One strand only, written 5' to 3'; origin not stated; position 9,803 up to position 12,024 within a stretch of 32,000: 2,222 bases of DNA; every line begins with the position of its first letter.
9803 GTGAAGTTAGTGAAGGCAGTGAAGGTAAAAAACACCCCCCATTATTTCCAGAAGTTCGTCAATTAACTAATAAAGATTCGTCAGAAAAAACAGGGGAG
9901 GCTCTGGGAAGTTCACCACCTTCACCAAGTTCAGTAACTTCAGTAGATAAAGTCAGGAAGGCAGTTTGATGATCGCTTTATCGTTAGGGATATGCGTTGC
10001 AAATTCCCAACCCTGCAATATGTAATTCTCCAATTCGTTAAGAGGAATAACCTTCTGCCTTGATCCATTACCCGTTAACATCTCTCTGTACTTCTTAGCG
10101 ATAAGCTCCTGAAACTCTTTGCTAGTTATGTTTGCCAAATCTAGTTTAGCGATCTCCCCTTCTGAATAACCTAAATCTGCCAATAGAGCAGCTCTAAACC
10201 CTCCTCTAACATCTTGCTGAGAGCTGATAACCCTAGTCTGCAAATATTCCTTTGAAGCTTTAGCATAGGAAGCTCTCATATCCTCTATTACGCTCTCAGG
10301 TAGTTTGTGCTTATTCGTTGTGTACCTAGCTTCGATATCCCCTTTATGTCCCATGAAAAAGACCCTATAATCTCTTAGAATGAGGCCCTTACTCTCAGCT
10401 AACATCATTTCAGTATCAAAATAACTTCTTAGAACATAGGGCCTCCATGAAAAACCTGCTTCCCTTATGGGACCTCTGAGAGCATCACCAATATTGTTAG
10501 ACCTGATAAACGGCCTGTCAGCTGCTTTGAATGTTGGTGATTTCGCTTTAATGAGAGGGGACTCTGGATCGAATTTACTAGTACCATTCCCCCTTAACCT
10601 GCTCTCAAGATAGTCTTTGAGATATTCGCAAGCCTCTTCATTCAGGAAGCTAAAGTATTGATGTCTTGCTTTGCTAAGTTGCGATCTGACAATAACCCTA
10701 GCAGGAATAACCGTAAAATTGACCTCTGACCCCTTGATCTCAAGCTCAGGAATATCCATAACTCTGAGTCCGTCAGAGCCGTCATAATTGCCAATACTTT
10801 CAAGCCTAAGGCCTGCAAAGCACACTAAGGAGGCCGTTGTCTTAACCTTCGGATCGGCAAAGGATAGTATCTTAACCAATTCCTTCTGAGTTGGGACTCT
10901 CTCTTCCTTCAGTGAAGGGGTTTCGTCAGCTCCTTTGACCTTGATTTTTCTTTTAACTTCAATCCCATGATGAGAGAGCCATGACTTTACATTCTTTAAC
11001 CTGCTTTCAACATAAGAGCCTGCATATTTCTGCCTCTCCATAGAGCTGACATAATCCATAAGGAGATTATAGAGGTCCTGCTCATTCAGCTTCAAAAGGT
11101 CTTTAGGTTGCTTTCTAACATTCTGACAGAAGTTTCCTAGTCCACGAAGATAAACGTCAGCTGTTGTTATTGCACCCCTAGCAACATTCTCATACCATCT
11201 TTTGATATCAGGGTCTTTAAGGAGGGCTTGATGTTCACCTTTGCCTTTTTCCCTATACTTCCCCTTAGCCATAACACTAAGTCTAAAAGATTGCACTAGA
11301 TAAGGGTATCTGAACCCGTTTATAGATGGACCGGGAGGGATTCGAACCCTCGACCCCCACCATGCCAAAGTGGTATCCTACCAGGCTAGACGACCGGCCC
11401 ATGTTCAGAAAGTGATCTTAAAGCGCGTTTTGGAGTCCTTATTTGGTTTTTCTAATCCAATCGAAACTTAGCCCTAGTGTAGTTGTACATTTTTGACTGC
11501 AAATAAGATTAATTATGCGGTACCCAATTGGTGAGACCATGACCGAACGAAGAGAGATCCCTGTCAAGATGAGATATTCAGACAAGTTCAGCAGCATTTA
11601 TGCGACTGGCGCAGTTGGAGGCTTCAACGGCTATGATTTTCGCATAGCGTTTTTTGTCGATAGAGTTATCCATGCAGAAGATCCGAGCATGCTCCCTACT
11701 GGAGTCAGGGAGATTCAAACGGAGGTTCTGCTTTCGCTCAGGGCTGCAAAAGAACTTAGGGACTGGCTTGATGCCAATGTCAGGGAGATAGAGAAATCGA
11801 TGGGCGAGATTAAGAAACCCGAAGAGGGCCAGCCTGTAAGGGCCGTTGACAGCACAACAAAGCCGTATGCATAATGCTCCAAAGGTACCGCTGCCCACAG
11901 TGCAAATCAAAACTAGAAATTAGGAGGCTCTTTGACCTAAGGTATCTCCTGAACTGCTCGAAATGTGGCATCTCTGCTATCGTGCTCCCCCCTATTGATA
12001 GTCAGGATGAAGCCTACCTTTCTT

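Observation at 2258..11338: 9.1 kb integrated replicon in tRNA-Ala(GGC) with no recognisable capsid or conjugation genes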

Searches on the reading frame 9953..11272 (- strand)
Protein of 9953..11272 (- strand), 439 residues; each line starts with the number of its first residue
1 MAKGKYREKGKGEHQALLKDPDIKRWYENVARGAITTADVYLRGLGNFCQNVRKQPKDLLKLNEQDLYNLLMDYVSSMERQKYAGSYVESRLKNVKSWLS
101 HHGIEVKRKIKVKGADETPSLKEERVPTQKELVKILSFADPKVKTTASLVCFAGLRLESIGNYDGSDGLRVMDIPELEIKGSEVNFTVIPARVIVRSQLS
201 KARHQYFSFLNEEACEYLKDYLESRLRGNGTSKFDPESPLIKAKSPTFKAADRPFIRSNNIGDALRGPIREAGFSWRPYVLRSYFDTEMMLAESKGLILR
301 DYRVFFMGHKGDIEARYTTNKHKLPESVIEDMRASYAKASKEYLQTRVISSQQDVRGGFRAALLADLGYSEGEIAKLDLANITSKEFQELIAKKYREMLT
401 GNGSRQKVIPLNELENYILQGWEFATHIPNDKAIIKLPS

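Call 9: search_protein_families(library=pfam, max_evalue=0.1, proteins=[window:9953-11272:-])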
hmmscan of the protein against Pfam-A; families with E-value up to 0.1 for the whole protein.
window:9953-11272:- (439 aa): 1 family
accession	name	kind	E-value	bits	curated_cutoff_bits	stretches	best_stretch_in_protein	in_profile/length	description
PF00589.27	Phage_integrase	-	0.00025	21.3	27.1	1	167-290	34-141/172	Phage integrase family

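Call 10: find_encoding_contigs(protein=window:9953-11272:-, flank=10000, max_places=6)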
Protein window:9953-11272:- (439 aa): no gene with exactly this product is on record in the collection.

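Call 12: find_homologous_proteins(query=window:9953-11272:-, max_evalue=0.00001)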
Query window:9953-11272:- (439 aa): 2253 proteins with E <= 0.00001 among 8000 candidates; the best 120 are listed.
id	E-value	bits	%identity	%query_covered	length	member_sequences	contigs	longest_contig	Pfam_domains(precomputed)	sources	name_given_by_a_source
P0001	2.6e-291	983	100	100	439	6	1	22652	-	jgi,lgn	-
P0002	6.2e-171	587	62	99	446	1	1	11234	-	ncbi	-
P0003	1.6e-154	533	56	96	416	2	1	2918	PF00589.28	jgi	jgi:hypothetical protein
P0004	4.3e-154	531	57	98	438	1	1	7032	PF00589.28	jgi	-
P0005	4.7e-153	528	57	98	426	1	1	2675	PF00589.28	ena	-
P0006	1.3e-151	523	57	96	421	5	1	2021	-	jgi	-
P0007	1.5e-151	523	57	98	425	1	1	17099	PF00589.28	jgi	jgi:site-specific recombinase XerD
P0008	1.7e-151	523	55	98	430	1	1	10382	-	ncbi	-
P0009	4.3e-151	522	56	97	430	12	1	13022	-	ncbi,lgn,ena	ncbi:hypothetical protein ES702_06933 [subsurface metagenome]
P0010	6.6e-151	521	56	97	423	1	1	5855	-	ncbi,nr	ncbi:site-specific integrase [Candidatus Bathyarchaeota archaeon]|nr:site-specific integrase [Candid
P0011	7.2e-151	521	55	97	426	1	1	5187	PF00589.28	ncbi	ncbi:MAG: site-specific integrase [Nitrososphaerota archaeon]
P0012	1.9e-150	519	55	97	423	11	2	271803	-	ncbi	ncbi:MAG: site-specific integrase [Candidatus Bathyarchaeia archaeon]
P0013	3.6e-150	519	56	97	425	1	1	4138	PF00589.28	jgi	-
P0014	4.9e-150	518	56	98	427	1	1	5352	-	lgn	-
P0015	3.4e-149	515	54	97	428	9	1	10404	-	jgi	-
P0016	4.4e-149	515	55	97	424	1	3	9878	PF00589.28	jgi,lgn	-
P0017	9.6e-149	514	54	97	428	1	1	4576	PF00589.28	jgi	-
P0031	9.4e-148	511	54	98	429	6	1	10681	PF00589.28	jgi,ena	-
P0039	3.0e-147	509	55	96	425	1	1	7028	PF00589.28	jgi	-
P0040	5.0e-147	508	53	98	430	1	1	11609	PF00589.28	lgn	-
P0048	1.4e-146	507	54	97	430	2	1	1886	PF00589.28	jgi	-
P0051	1.8e-146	506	56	98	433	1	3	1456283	PF00589.28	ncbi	ncbi:MAG: site-specific integrase [Candidatus Bathyarchaeia archaeon]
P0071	1.0e-145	504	53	97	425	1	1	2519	PF00589.28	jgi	jgi:hypothetical protein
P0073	1.2e-145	504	54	98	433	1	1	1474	PF00589.28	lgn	-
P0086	4.4e-145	502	53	99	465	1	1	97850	PF00589.28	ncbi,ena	-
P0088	4.8e-145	502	53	97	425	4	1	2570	PF00589.28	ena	-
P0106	2.7e-144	499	54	96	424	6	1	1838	PF00589.28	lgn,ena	-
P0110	3.3e-144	499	52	97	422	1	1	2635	PF00589.28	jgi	-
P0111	3.3e-144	499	53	97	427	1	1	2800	PF00589.28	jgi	jgi:hypothetical protein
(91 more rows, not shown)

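Call 13: find_encoding_contigs(protein=P0001, flank=10000, max_places=6)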
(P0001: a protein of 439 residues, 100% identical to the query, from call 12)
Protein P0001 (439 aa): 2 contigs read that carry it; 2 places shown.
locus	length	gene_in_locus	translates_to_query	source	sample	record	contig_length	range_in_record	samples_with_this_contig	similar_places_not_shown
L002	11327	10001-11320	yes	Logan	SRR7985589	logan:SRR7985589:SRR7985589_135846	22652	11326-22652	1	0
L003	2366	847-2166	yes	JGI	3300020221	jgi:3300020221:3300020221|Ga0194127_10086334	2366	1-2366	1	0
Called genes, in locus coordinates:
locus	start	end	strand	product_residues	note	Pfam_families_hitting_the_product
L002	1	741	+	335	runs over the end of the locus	PF00348:polyprenyl_synt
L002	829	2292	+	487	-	PF20442:BrxL_N, PF13337:BrxL_ATPase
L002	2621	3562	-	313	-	PF01555:N6_N4_Mtase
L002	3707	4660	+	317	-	PF00294:PfkB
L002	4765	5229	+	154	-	PF00903:Glyoxalase (weak), PF22677:Ble-like_N (weak)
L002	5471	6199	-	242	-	PF03070:TENA_THI-4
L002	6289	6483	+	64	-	-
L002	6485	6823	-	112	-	PF08734:GYD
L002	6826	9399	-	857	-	PF00270:DEAD, PF04851:ResIII, PF00271:Helicase_C, PF22590:Cas3-like_C_2 (weak), PF09369:MZB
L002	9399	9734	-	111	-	PF11950:DUF3467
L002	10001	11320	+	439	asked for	-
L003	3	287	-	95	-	?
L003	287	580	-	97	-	PF11950:DUF3467 (weak)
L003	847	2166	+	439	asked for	-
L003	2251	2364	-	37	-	?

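Call 14: find_encoding_contigs(protein=P0002, flank=10000, max_places=4)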
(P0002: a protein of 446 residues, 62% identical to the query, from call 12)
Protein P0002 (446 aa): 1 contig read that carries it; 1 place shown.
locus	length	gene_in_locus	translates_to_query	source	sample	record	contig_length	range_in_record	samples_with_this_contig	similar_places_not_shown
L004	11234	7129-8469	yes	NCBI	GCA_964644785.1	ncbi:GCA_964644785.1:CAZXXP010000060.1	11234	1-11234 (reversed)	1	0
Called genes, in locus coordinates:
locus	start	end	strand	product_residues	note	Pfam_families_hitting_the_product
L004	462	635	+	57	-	PF07043:DUF1328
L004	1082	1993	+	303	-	PF00056:Ldh_1_N, PF02866:Ldh_1_C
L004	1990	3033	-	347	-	PF01012:ETF, PF00766:ETF_alpha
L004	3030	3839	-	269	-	PF01012:ETF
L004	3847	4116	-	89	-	PF12838:Fer4_7 (faint), PF14697:Fer4_21 (faint), PF00037:Fer4 (faint), PF12797:Fer4_2 (faint), PF12837:Fer4_6 (faint), PF13237:Fer4_10 (weak), PF13187:Fer4_9 (weak), PF25160:LdpA_Fe-S-bd (weak)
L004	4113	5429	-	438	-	PF01946:Thi4 (weak), PF03486:HI0933_like (weak), PF07992:Pyr_redox_2 (weak), PF00890:FAD_binding_2, PF01134:GIDA (weak), PF12831:FAD_oxidored, PF21162:ETFQO_UQ-bd, PF26311:ETF-QO_FixC_C, +3 more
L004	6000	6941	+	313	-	PF01555:N6_N4_Mtase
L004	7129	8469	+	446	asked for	-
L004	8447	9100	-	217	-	-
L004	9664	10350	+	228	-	-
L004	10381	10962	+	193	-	-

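Call 18: search_protein_families(library=phrogs, max_evalue=0.01, proteins=[window:9953-11272:-])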
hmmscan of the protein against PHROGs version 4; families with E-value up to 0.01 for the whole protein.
window:9953-11272:- (439 aa): 1 family
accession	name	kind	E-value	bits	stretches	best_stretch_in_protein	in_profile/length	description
phrog_1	-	integration and excision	9.7e-05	22.8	1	23-289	170-406/611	integrase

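Call 22: find_related_loci(query=window:9953-11272:-, collection=viral_contigs, flank=10000)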
Query window:9953-11272:- (439 aa) in viral_contigs; peptide patterns used: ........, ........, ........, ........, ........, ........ (x = any residue, [..] = any of these).
4 stretches matched a pattern, but none encodes a relative of the query by tblastn (E <= 1e-3).

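Call 24: find_related_loci(query=A1, collection=genome_contigs, flank=10000)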
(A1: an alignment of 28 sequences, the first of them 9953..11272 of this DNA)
Query A1 (439 aa) in genome_contigs; peptide patterns used: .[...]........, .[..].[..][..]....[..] (x = any residue, [..] = any of these).
287 stretches matched a pattern; 276 encode a relative of the query (tblastn E <= 1e-3); the best 80 are kept; 80 distinct loci.
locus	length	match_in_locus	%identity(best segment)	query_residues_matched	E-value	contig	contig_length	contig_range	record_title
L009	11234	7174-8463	62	6-438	1e-179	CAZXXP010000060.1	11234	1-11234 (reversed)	MAG TPA_asm: uncultured Nitrosopumilales archaeon isolate SRP119689_co1_185 genome assembly, contig: NODE_8804_length_11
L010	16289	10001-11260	55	10-436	8e-154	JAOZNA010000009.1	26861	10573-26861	MAG: Candidatus Bathyarchaeota archaeon isolate GMC4_bin_42_sub GMC4_1324_length_26861_cov_8.189957, whole genome shotgu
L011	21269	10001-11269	54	11-439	3e-153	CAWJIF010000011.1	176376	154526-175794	MAG: Candidatus Bathyarchaeota archaeon isolate MFD03726.bin.2.66 genome assembly, contig: contig_73727, whole genome sh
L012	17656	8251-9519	55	10-439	2e-152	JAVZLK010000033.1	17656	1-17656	MAG: Candidatus Bathyarchaeia archaeon isolate DRTY-6_201907_bins_50 DRTY-6_201907_bins_50_scaffold_33, whole genome sho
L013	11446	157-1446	52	1-438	2e-152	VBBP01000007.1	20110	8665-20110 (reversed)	MAG: Candidatus Bathyarchaeota archaeon isolate BA_21 14_1009_12_30cm_scaffold_1060, whole genome shotgun sequence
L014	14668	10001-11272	53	7-439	4e-152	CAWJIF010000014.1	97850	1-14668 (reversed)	MAG: Candidatus Bathyarchaeota archaeon isolate MFD03726.bin.2.66 genome assembly, contig: contig_78645, whole genome sh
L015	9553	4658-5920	52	13-439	3e-151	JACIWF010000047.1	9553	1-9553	MAG: Hadesarchaea archaeon isolate MAG-18 Hadesarchaeota_A3_bin10_Scaffold_47, whole genome shotgun sequence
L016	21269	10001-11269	52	11-439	1e-150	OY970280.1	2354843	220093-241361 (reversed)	MAG: Candidatus Bathyarchaeota archaeon isolate MFD03726.bin.1.102 genome assembly, chromosome: 1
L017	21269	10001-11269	52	11-439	2e-150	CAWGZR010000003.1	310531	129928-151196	MAG: Candidatus Bathyarchaeota archaeon isolate MFD01476.bin.1.243 genome assembly, contig: contig_18267, whole genome s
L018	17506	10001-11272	52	1-438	7e-150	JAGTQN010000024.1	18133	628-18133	MAG: Candidatus Bathyarchaeota archaeon isolate QZM_A2_bin_28 QZM_A2_bin_28_scaffold_1757_curated, whole genome shotgun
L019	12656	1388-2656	54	10-439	2e-149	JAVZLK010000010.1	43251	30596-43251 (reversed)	MAG: Candidatus Bathyarchaeia archaeon isolate DRTY-6_201907_bins_50 DRTY-6_201907_bins_50_scaffold_10, whole genome sho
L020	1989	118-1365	51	13-438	3e-161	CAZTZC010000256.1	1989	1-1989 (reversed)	MAG TPA_asm: uncultured Candidatus Bathyarchaeia archaeon isolate SRP214966_co7_240 genome assembly, contig: NODE_84093_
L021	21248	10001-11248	52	17-438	1e-149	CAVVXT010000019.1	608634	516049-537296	MAG: Nitrososphaeria archaeon isolate MFD03726.bin.1.205 genome assembly, contig: contig_90755, whole genome shotgun seq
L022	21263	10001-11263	52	11-437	4e-149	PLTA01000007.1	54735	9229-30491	MAG: Candidatus Bathyarchaeota archaeon isolate bog_990 73.20120700_S1D.254_contig_70092, whole genome shotgun sequence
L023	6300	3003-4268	51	9-438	2e-149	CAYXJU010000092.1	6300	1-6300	MAG TPA_asm: uncultured Candidatus Bathyarchaeia archaeon isolate SRP098346_co1_293 genome assembly, contig: NODE_17814_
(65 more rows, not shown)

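Call 40: search_protein_families(library=ncbifam, max_evalue=0.1, proteins=[window:9953-11272:-])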
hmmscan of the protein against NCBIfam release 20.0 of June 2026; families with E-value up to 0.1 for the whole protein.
window:9953-11272:- (439 aa): 1 family
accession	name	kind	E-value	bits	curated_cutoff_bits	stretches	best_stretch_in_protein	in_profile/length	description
TIGR02225.1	recomb_XerD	equivalog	2.3e-05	23.9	329.6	1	35-230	15-192/290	site-specific tyrosine recombinase XerD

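Call 41: search_protein_families(library=pfam, max_evalue=1, proteins=[L009:8447-9109:-])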
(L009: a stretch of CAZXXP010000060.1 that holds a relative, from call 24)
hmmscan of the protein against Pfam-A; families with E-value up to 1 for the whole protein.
L009:8447-9109:- (220 aa): 2 families
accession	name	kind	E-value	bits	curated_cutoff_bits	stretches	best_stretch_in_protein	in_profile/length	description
PF01935.23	DUF87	-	0.026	15.1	23.2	1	78-118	44-69/220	Helicase HerA, central domain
PF20471.4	DUF6716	-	0.15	11.5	27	1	60-148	97-184/342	Putative glycosyltransferase (DUF6716)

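Call 84: search_dna_similar(query=window:9953-11272:-, collection=phages, mode=protein, max_evalue=0.001, max_rows=12)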
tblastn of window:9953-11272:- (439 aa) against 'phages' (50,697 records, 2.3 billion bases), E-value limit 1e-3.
No match.

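Call 85: search_dna_similar(query=window:9953-11272:-, collection=plasmids, mode=protein, max_evalue=0.001, max_rows=12)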
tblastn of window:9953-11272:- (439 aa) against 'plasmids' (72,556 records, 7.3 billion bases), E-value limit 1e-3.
No match.

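Call 89: find_related_loci(query=A1, collection=viral_contigs, flank=10000)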
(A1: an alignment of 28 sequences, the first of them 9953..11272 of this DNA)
Query A1 (439 aa) in viral_contigs; peptide patterns used: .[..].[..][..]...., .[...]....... (x = any residue, [..] = any of these).
1 stretches matched a pattern, but none encodes a relative of the query by tblastn (E <= 1e-3).

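Call 92: search_protein_families(library=pfam, alignment_id=A6, max_evalue=0.00001)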
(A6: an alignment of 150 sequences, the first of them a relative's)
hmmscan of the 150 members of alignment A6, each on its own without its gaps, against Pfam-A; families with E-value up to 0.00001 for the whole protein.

A. member 1, L010:11409-12209:- (266 aa): 0 families

B. families by the number of members that match (of 150 scanned): 96 families (the first 25 are shown)
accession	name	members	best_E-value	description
PF00239.26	Resolvase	10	2.5e-34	Resolvase, N terminal domain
PF07508.19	Recombinase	5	6.8e-18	Recombinase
PF02384.22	N6_Mtase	4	8.2e-112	N-6 DNA Methylase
PF00382.24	TFIIB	3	1e-28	Transcription factor TFIIB repeat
PF07669.17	Eco57I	3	8e-25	Eco57I restriction-modification methylase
PF13476.12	AAA_23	3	1.1e-12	AAA domain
PF13175.12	AAA_15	3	8e-08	AAA ATPase domain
PF02463.25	SMC_N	3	1.8e-07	RecF/RecN/SMC N terminal domain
PF13514.12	AAA_27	3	2.1e-07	AAA domain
PF00106.31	adh_short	2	2.6e-57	short chain dehydrogenase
PF13561.12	adh_short_C2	2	1.8e-54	Enoyl-(Acyl carrier protein) reductase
PF12161.14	HsdM_N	2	3e-26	HsdM N-terminal domain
PF08659.16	KR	2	2e-19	KR domain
PF00924.24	MS_channel_2nd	2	2.4e-14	Mechanosensitive ion channel, beta-domain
PF00801.26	PKD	2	1.1e-12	PKD domain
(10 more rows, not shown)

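Call 106: search_solved_structures(query=A1, max_evalue=0.01)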
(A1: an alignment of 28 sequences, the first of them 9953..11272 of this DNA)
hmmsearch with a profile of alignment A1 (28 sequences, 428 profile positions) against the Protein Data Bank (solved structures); distinct sequences matched with E-value up to 0.01: 0.

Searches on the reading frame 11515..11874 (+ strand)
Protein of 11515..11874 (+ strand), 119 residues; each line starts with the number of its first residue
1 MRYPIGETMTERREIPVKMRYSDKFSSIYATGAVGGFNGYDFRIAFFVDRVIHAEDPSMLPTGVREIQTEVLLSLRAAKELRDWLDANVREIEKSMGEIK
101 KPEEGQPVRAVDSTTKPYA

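Call 9: search_protein_families(library=pfam, max_evalue=0.1, proteins=[window:11515-11874:+])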
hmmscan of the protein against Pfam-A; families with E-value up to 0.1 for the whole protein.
window:11515-11874:+ (119 aa): 1 family
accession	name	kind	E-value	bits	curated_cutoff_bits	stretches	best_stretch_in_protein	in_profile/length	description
PF11950.13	DUF3467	-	9e-11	42.1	25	1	13-101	13-92/92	Protein of unknown function (DUF3467)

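Call 11: find_encoding_contigs(protein=window:11515-11874:+, flank=10000, max_places=8)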
Protein window:11515-11874:+ (119 aa): 1 contig read that carries it; 1 place shown.
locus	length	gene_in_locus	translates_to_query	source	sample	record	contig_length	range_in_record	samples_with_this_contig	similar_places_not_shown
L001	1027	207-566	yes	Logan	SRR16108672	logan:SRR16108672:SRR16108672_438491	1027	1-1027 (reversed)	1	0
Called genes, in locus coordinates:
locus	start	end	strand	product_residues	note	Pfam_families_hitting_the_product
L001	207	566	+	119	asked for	PF11950:DUF3467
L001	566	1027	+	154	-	?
